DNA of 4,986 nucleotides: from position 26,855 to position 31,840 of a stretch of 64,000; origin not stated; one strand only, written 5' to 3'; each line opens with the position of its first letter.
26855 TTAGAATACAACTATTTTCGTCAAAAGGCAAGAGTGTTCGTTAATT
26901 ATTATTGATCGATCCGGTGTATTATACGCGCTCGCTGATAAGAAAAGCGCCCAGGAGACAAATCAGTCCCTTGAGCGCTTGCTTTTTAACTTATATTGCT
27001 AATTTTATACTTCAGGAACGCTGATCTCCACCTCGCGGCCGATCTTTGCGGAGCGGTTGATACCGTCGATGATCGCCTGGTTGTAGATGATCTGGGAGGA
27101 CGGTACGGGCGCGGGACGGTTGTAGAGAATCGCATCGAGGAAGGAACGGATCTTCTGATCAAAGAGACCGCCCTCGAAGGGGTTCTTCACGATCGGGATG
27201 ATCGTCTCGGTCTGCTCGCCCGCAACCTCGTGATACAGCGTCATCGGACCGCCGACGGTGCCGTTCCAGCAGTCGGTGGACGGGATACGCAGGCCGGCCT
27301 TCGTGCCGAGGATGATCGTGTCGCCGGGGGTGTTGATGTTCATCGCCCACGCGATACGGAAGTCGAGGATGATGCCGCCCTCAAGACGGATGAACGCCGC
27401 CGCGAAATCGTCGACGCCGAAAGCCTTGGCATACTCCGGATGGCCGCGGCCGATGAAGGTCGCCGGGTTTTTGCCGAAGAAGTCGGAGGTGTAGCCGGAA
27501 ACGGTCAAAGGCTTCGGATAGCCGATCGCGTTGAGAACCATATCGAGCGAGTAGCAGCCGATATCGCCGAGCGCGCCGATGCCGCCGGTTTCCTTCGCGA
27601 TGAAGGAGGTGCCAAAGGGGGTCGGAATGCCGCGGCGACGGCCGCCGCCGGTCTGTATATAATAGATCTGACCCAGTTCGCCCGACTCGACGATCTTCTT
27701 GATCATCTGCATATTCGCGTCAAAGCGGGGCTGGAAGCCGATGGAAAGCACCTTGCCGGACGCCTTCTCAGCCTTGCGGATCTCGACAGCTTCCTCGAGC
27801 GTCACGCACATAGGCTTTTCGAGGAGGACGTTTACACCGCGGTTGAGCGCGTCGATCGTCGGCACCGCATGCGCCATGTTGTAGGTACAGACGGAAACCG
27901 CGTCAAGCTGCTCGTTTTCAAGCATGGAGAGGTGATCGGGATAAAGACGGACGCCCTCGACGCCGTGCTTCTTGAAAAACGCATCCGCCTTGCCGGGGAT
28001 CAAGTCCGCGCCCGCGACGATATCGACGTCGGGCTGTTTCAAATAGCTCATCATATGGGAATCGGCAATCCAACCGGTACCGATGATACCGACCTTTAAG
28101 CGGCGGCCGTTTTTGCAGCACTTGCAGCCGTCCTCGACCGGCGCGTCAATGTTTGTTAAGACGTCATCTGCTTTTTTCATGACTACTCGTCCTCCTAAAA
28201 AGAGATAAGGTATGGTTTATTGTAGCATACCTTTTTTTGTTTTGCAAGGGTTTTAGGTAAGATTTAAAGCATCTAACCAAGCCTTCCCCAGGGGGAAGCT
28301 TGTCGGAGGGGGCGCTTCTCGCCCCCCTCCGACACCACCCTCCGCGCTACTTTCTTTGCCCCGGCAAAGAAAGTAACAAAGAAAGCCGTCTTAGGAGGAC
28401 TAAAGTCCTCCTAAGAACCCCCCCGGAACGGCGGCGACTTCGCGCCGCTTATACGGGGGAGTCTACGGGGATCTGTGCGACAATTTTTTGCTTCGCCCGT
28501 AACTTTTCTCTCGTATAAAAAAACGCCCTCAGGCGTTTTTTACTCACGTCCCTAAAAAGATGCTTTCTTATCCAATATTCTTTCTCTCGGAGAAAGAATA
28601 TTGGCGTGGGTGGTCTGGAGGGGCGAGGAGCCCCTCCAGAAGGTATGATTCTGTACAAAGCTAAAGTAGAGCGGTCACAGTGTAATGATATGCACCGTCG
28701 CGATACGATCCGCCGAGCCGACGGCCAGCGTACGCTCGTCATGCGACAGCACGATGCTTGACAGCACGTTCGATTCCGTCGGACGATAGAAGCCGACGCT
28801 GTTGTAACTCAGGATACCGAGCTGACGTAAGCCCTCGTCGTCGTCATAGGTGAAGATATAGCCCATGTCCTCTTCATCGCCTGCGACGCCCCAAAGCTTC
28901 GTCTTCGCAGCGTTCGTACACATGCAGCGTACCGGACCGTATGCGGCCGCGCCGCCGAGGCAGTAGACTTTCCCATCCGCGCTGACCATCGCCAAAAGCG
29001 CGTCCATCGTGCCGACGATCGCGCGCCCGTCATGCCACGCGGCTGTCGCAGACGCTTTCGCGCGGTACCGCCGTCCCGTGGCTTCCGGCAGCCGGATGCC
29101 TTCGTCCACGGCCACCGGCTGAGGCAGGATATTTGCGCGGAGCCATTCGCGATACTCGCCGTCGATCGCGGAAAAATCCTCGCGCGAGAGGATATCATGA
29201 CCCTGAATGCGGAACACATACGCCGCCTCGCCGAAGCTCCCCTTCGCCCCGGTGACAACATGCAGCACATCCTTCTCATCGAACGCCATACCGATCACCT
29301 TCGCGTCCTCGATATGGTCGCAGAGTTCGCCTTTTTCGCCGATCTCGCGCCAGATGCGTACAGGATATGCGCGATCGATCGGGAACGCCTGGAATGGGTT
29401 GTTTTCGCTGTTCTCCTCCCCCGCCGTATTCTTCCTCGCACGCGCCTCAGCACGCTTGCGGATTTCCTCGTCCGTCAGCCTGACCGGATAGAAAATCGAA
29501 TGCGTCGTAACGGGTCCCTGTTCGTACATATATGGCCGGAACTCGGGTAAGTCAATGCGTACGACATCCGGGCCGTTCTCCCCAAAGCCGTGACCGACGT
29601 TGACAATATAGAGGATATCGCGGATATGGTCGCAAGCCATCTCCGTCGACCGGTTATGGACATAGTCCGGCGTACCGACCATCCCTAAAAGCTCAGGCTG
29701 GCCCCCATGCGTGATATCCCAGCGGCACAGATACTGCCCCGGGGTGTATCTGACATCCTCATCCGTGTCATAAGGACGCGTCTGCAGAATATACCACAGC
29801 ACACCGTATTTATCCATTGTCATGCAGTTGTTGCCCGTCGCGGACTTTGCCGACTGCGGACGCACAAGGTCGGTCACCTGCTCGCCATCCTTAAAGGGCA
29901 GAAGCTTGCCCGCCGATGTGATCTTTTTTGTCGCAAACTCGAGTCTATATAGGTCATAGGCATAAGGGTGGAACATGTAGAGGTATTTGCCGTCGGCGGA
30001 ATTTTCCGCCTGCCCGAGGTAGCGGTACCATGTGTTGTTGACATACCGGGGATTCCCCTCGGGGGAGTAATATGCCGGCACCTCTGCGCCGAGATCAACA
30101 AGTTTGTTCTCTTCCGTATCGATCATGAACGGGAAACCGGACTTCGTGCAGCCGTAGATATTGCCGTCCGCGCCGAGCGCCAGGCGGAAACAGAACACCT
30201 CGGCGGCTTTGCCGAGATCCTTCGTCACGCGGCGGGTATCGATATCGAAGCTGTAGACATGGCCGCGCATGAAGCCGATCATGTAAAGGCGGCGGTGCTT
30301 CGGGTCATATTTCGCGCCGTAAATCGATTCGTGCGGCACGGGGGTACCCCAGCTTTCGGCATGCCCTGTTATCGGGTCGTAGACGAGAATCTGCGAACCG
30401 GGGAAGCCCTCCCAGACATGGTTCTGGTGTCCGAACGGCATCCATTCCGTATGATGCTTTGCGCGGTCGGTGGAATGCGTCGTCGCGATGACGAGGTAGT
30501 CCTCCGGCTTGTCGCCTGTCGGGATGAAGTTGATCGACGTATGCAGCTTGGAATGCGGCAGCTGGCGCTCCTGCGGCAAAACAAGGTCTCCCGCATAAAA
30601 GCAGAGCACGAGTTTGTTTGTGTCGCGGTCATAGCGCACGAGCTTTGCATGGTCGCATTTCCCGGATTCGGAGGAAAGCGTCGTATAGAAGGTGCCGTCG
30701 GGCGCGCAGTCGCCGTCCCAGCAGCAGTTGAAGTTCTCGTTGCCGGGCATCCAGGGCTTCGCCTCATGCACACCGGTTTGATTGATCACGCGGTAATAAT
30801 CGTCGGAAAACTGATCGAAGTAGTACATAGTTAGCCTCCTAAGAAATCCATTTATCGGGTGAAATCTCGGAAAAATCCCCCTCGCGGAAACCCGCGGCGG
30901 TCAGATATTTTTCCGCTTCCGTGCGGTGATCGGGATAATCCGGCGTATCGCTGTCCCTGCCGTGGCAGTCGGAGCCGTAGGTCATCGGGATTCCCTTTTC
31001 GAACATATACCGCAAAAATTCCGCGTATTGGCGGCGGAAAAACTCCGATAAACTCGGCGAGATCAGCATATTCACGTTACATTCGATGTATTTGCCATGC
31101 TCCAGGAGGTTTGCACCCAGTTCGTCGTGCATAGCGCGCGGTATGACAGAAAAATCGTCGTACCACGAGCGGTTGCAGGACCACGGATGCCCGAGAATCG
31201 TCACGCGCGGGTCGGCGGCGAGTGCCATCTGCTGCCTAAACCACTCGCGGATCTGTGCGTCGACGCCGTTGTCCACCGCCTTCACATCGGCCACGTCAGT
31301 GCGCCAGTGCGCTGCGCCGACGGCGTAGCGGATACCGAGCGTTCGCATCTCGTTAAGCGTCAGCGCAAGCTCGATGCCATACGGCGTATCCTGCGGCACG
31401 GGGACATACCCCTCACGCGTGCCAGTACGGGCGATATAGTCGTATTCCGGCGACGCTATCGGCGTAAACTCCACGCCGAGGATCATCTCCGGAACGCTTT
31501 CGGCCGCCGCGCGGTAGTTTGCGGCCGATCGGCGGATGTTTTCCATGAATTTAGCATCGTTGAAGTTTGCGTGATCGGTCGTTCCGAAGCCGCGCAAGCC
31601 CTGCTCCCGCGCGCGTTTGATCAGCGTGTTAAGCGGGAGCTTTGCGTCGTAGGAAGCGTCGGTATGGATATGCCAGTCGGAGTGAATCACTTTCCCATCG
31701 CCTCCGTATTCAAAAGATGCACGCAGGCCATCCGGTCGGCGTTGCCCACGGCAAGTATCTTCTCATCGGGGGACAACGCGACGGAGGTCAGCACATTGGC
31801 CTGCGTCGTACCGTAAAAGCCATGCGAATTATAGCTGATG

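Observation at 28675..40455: Six-gene operon built around four tandem, diverged paralogs of an uncharacterised ~715-aa cytoplasmic propeller-like protein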

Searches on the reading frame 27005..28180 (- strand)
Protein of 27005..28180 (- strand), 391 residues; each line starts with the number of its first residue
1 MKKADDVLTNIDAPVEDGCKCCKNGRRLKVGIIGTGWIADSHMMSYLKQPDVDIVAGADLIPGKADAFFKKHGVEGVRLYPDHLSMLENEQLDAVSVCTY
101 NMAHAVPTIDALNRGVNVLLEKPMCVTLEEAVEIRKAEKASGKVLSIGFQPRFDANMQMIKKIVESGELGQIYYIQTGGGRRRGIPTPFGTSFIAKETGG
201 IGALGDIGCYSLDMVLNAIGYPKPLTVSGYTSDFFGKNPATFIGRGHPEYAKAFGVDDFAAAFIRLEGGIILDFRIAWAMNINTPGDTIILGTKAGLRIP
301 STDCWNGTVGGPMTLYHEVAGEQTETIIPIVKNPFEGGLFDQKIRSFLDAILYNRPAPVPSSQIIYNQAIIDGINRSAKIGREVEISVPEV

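Call 12: search_protein_families(library=pfam, proteins=[window:27005-28180:-], max_evalue=0.001)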
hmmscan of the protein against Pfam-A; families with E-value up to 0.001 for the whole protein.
window:27005-28180:- (391 aa): 3 families
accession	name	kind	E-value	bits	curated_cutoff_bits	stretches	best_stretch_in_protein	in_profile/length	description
PF01408.29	GFO_IDH_MocA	-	8.8e-24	84.9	24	1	28-149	1-120/120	Oxidoreductase family, NAD-binding Rossmann fold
PF22725.1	GFO_IDH_MocA_C3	-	1.1e-16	61.4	27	1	158-297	2-123/124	GFO/IDH/MocA C-terminal domain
PF02894.22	GFO_IDH_MocA_C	-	1.4e-11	45.1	22.9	1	161-386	1-218/218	Oxidoreductase family, C-terminal alpha/beta domain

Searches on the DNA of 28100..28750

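Call 67: search_rna_families(source=window, start=28100, end=28750, threshold=evalue, max_evalue=1)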
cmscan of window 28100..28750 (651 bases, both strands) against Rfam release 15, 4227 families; matches with E-value up to 1: 6.
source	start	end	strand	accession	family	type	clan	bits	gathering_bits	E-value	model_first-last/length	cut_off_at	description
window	28293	28340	-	RF03660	mir-4018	Gene; miRNA;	-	19.7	66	0.27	1-54/54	no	mir-4018 microRNA precursor family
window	28333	28390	-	RF03861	mir-4484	Gene; miRNA;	-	19.6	90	1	1-89/89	no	mir-4484 microRNA precursor family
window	28293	28340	+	RF03660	mir-4018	Gene; miRNA;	-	18.5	66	0.57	1-54/54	no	mir-4018 microRNA precursor family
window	28333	28390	-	RF03960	mir-6644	Gene; miRNA;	-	17.7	82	0.84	1-67/67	no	mir-6644 microRNA precursor family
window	28295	28468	-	RF02354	BjrC80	Gene; sRNA;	-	16.8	80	0.77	1-162/162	no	Bradyrhizobiaceae sRNA BjrC80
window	28349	28421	+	RF02763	IsrM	Gene; sRNA;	-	12.2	376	0.5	1-329/329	no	IsrM sRNA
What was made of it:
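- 28301..28640 (.): Downstream hairpin cluster. It includes the bidirectional terminator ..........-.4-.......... at 28518-28541 and a 13-bp stem at 28389-28416. No Rfam family matches (call 67).
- Tried and rejected: An Rfam search of the downstream hairpin cluster gave only chance-level hits (call 67).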

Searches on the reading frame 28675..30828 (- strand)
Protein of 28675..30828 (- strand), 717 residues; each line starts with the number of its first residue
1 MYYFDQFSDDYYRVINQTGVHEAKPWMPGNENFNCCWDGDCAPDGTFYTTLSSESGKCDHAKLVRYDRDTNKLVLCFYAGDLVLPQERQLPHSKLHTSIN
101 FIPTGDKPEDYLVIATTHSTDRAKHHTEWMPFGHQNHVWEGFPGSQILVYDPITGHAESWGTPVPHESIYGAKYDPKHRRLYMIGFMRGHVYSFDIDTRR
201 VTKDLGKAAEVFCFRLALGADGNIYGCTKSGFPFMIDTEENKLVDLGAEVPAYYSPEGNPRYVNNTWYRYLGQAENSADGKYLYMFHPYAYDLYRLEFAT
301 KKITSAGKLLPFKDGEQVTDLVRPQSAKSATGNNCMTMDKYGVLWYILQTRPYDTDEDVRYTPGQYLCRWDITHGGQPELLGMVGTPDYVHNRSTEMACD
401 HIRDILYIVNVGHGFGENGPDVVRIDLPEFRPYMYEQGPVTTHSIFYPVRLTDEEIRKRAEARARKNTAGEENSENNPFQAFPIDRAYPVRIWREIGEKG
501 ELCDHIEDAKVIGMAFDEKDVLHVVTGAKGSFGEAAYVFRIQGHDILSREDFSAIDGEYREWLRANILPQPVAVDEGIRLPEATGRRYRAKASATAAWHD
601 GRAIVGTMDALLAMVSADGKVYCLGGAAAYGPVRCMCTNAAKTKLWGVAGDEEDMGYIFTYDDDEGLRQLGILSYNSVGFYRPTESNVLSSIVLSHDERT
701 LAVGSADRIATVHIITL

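Call 4: search_protein_families(library=pfam, proteins=[window:28675-30828:-], max_evalue=1)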
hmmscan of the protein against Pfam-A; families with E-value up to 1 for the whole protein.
window:28675-30828:- (717 aa): 2 families
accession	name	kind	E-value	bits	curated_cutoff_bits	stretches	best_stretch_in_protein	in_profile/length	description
PF08450.18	SGL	-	0.0023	18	26.3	0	38-73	90-126/246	SMP-30/Gluconolactonase/LRE-like region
PF13964.12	Kelch_6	-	0.017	15.6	25.3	0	613-629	6-22/50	Kelch motif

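Call 5: search_protein_families(library=ncbifam, proteins=[window:28675-30828:-], max_evalue=1)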
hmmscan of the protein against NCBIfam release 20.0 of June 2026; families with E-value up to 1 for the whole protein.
window:28675-30828:- (717 aa): 1 family
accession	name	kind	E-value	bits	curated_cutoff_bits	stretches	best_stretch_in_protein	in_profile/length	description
TIGR03803.2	Gloeo_Verruco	domain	0.02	14.7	44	1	216-231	8-23/50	choice-of-anchor tandem repeat GloVer-containing protein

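Call 8: search_solved_structures(query=A1, max_evalue=10)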
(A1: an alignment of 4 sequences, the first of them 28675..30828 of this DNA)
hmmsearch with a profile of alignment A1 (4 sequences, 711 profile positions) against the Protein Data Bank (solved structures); distinct sequences matched with E-value up to 10: 1.
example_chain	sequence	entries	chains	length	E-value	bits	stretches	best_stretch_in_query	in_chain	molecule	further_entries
9m58_A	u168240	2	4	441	0.075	14.5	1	174-318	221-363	Superoxide dismutase (SodC), Cu-Zn family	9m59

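Call 56: search_protein_families(library=padloc, proteins=[window:28675-30828:-], max_evalue=0.01)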
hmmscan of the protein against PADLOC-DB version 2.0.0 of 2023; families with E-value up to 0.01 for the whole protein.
window:28675-30828:- (717 aa): 0 families

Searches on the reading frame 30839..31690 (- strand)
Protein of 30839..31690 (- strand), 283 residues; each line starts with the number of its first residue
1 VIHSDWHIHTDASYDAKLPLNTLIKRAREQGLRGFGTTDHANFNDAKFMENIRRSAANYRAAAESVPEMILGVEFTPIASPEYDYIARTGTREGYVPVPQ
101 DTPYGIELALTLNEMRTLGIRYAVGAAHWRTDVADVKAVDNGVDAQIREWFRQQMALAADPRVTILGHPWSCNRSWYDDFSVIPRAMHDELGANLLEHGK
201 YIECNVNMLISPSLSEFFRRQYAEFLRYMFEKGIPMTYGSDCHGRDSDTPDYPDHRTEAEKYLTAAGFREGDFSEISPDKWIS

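Call 4: search_protein_families(library=pfam, proteins=[window:30839-31690:-], max_evalue=1)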
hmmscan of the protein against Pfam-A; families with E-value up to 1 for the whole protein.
window:30839-31690:- (283 aa): 4 families
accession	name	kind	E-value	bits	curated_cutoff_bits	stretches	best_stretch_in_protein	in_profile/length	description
PF02811.25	PHP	-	2.1e-10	41.6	26.4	1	5-205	1-162/164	PHP domain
PF13263.12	PHP_C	-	0.17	11.9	21.3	1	227-243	9-25/56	PHP-associated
PF11209.13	LmeA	-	0.2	12.1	27.3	1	143-169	10-36/217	LmeA-like phospholipid-binding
PF11636.13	Troponin-I_N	-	0.94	10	26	0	53-63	21-31/32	Troponin I residues 1-32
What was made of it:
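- On PHP domain phosphoesterases (PF02811), for gene 30839-31690: 41.6 bits against 26.4 (call 4).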

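Call 5: search_protein_families(library=ncbifam, proteins=[window:30839-31690:-], max_evalue=1)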
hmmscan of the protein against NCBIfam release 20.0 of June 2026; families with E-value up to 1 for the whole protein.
window:30839-31690:- (283 aa): 12 families
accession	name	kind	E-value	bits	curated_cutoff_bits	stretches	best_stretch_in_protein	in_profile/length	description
TIGR01856.1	hisJ_fam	subfamily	5.3e-08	32.9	90.2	2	5-55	2-56/252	histidinol-phosphatase HisJ family protein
NF005596.0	PRK07328.1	subfamily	3.8e-07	29.8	202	1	4-269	4-253/269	histidinol-phosphatase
NF006702.0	PRK09248.1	domain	3.6e-05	23.4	264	1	2-42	3-43/246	PHP domain-containing protein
NF004981.0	PRK06361.1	equivalog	7.6e-05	22.2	117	1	5-92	3-88/217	histidinol phosphate phosphatase domain-containing protein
NF004086.0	PRK05588.1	equivalog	0.00036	20.6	321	1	5-74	3-72/255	histidinol phosphate phosphatase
NF005996.1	PRK08123.1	equivalog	0.00074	18.9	133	1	197-244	205-250/262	histidinol-phosphatase HisJ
NF038032.1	CehA_McbA_metalo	domain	0.0017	17.8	80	1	4-76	5-68/315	CehA/McbA family metallohydrolase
NF047791.1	RNaseRnm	equivalog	0.0035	16.6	375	1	4-48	3-46/275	RNase RNM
NF041577.1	nside_bi_sphtase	equivalog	0.0044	16.2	400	1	2-45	2-44/276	3',5'-nucleoside bisphosphate phosphatase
NF045780.1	TrlF_fam_ATP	equivalog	0.013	14.2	350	1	5-75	9-81/944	TrlF family AAA-like ATPase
NF006251.0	PRK08392.1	equivalog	0.058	12.9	212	0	5-52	3-50/216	hypothetical protein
NF005597.0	PRK07329.1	equivalog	0.077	12.5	303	1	1-59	1-53/257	hypothetical protein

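Call 33: search_protein_families(library=pfam, alignment_id=A4, max_evalue=0.00001)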
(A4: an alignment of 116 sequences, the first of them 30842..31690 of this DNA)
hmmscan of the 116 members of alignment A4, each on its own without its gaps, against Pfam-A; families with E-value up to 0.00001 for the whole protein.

A. member 1, window:30842-31690:- (283 aa): 1 family
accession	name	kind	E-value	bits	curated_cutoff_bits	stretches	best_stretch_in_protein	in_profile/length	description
PF02811.25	PHP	-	2.1e-10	41.6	26.4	1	5-205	1-162/164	PHP domain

B. families by the number of members that match (of 116 scanned): 112 families (the first 25 are shown)
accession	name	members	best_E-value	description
PF00528.27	BPD_transp_1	7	6e-18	Binding-protein-dependent transport system inner membrane component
PF02811.25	PHP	6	1.2e-10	PHP domain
PF02894.22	GFO_IDH_MocA_C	5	4e-16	Oxidoreductase family, C-terminal alpha/beta domain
PF12831.13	FAD_oxidored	4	4.2e-93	FAD dependent oxidoreductase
PF01408.29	GFO_IDH_MocA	4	1.7e-24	Oxidoreductase family, NAD-binding Rossmann fold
PF12010.13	DUF3502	4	7.3e-24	Domain of unknown function (DUF3502)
PF01266.30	DAO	4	8.5e-14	FAD dependent oxidoreductase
PF00890.30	FAD_binding_2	4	1.7e-10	FAD binding domain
PF00248.27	Aldo_ket_red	3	5.5e-73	Aldo/keto reductase family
PF07992.20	Pyr_redox_2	3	8.9e-42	Pyridine nucleotide-disulphide oxidoreductase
PF13738.12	Pyr_redox_3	3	1.5e-21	Pyridine nucleotide-disulphide oxidoreductase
PF22725.1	GFO_IDH_MocA_C3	3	2.7e-18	GFO/IDH/MocA C-terminal domain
PF03486.20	HI0933_like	3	1.7e-10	HI0933-like protein Rossmann domain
PF00070.33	Pyr_redox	3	1.7e-10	Pyridine nucleotide-disulphide oxidoreductase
PF13450.12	NAD_binding_8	3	2.4e-08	NAD(P)-binding Rossmann-like domain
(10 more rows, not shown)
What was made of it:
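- Gene neighbourhood, from same-strand neighbours in about 65 loci (call 33): Redox enzymes are the most common non-transport neighbours (call 33).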

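Call 56: search_protein_families(library=padloc, proteins=[window:30839-31690:-], max_evalue=0.01)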
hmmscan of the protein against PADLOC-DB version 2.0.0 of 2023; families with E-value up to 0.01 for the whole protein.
window:30839-31690:- (283 aa): 0 families

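Call 63: search_solved_structures(query=window:30839-31690:-, max_evalue=1)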
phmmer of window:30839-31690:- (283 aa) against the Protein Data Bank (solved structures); distinct sequences matched with E-value up to 1: 2.
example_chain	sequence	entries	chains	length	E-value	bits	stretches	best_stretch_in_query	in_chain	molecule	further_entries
1m65_A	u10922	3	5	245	0.28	13.8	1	4-42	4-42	Hypothetical protein ycdX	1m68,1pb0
2yxo_A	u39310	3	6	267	0.55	12.8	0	5-43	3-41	Histidinol phosphatase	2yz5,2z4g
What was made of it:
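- Closest known: HisJ-type PHP histidinol-phosphate phosphatases / YcdX. Different: PDB sequence matches are only E=0.28-0.55 (call 63).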

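Call 75: find_related_loci(query=window:30839-31690:-, collection=metagenome_contigs, flank=7000)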
Query window:30839-31690:- (283 aa) in metagenome_contigs; peptide patterns used: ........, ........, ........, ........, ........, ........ (x = any residue, [..] = any of these).
91 stretches matched a pattern; 13 encode a relative of the query (tblastn E <= 1e-3); 13 distinct loci.
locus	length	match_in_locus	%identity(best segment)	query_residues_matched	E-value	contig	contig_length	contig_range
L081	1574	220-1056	67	1-279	1e-140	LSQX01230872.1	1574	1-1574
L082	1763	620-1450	60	1-280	1e-123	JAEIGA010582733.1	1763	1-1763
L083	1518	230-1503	61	1-280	5e-124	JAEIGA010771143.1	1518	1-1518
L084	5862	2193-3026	60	1-280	5e-115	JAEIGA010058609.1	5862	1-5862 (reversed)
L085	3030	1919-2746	57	1-279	5e-112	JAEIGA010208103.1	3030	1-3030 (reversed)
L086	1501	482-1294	56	1-276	5e-110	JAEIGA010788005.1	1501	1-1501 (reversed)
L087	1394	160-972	55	1-276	2e-110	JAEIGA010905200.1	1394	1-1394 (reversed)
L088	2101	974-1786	54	1-276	7e-107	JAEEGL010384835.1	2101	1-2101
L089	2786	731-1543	54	1-276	5e-99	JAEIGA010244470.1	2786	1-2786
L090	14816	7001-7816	59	1-277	8e-109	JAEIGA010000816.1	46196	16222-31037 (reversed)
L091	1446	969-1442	58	1-158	2e-59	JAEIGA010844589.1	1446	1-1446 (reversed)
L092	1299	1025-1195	60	1-57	7e-18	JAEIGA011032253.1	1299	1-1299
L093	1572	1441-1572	59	1-44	1e-12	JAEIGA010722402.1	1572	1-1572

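Call 79: search_protein_families(library=pfam, proteins=[L090:3086-5032:-, L090:4862-5929:+, L090:7822-8670:+, L090:8745-9434:+, L090:9458-10198:+, L090:10372-11916:-, L084:1168-2196:+, L084:3159-4745:+, L084:4747-5376:+], max_evalue=0.001)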
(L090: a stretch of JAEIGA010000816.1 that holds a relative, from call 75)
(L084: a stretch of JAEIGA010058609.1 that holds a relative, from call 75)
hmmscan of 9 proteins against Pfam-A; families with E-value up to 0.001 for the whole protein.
L090:3086-5032:- (648 aa): 4 families
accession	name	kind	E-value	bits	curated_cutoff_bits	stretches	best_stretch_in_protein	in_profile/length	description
PF16335.10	GtaA_6_Hairpin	-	1.4e-116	390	24.9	1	291-646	1-343/343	Glutaminase A six helical-hairpin domain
PF17168.10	DUF5127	-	3.6e-24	86.3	28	1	83-285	1-228/229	Domain of unknown function (DUF5127)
PF16334.10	DUF4964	-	1.2e-11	44.7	30.7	1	7-55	23-71/88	Domain of unknown function (DUF4964)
PF03512.19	Glyco_hydro_52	-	0.00012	21.6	25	1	249-360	235-343/413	Glycosyl hydrolase family 52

L090:4862-5929:+ (355 aa): 4 families
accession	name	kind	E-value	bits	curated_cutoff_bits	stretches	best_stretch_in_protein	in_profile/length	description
PF12833.13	HTH_18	-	2.8e-18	66.4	33.6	1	270-348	1-79/80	Helix-turn-helix domain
PF00165.29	HTH_AraC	-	2.2e-15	56.8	26.6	1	311-348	6-42/42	Bacterial regulatory helix-turn-helix proteins, AraC family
PF02311.25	AraC_binding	-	3.6e-09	36.9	21.1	1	127-205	25-103/135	AraC-like ligand binding domain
PF07883.17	Cupin_2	-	1.4e-05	25.1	27.2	1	130-170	23-63/70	Cupin domain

L090:7822-8670:+ (282 aa): 1 family
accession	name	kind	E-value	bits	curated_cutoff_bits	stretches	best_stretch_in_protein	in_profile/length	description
PF02522.19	Antibiotic_NAT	-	9.4e-39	133.8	25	1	41-261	1-231/232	Aminoglycoside 3-N-acetyltransferase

L090:8745-9434:+ (229 aa): 1 family
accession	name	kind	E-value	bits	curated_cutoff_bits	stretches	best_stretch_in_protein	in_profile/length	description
PF13263.12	PHP_C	-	2.1e-05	24.4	21.3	1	168-220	3-54/56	PHP-associated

L090:9458-10198:+ (246 aa): 1 family
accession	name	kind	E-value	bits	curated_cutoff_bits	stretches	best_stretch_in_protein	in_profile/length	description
PF01925.25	TauE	-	1.6e-26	93.9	32.6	1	12-238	2-235/237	Sulfite exporter TauE/SafE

L090:10372-11916:- (514 aa): 0 families

L084:1168-2196:+ (342 aa): 7 families
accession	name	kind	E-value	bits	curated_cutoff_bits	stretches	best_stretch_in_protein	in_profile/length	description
PF12146.15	Hydrolase_4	-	1.8e-08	34.5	27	0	139-212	31-104/239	Serine aminopeptidase, S33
PF12697.13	Abhydrolase_6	-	2.9e-07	31.8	26.3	1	141-313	27-208/217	Alpha/beta hydrolase family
PF00561.26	Abhydrolase_1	-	3.6e-07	30.5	25.8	1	115-217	4-102/245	alpha/beta hydrolase fold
PF00326.27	Peptidase_S9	-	1.4e-05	25.1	22.6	1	163-326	43-205/213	Prolyl oligopeptidase family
PF20434.5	BD-FAE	-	0.00014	21.9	26.8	0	257-291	178-212/215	BD-FAE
PF02129.25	Peptidase_S15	-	0.00059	20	23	0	139-234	51-145/262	X-Pro dipeptidyl-peptidase (S15 family)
PF10142.15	PhoPQ_related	-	0.00084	18.6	20.3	0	260-316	253-309/367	PhoPQ-activated pathogenicity-related protein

L084:3159-4745:+ (528 aa): 2 families
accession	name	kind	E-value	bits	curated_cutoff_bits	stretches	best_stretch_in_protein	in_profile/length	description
PF02493.26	MORN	-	2.7e-66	216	22.5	8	169-191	1-23/23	MORN repeat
PF07202.18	Tcp10_C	-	2.2e-05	24.4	36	0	490-506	18-34/35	T-complex protein 10 C-terminus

L084:4747-5376:+ (209 aa): 1 family
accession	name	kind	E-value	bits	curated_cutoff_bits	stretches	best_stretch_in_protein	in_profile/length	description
PF05076.18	SUFU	-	3.2e-32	112.2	25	1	42-205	2-172/172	Suppressor of fused protein (SUFU)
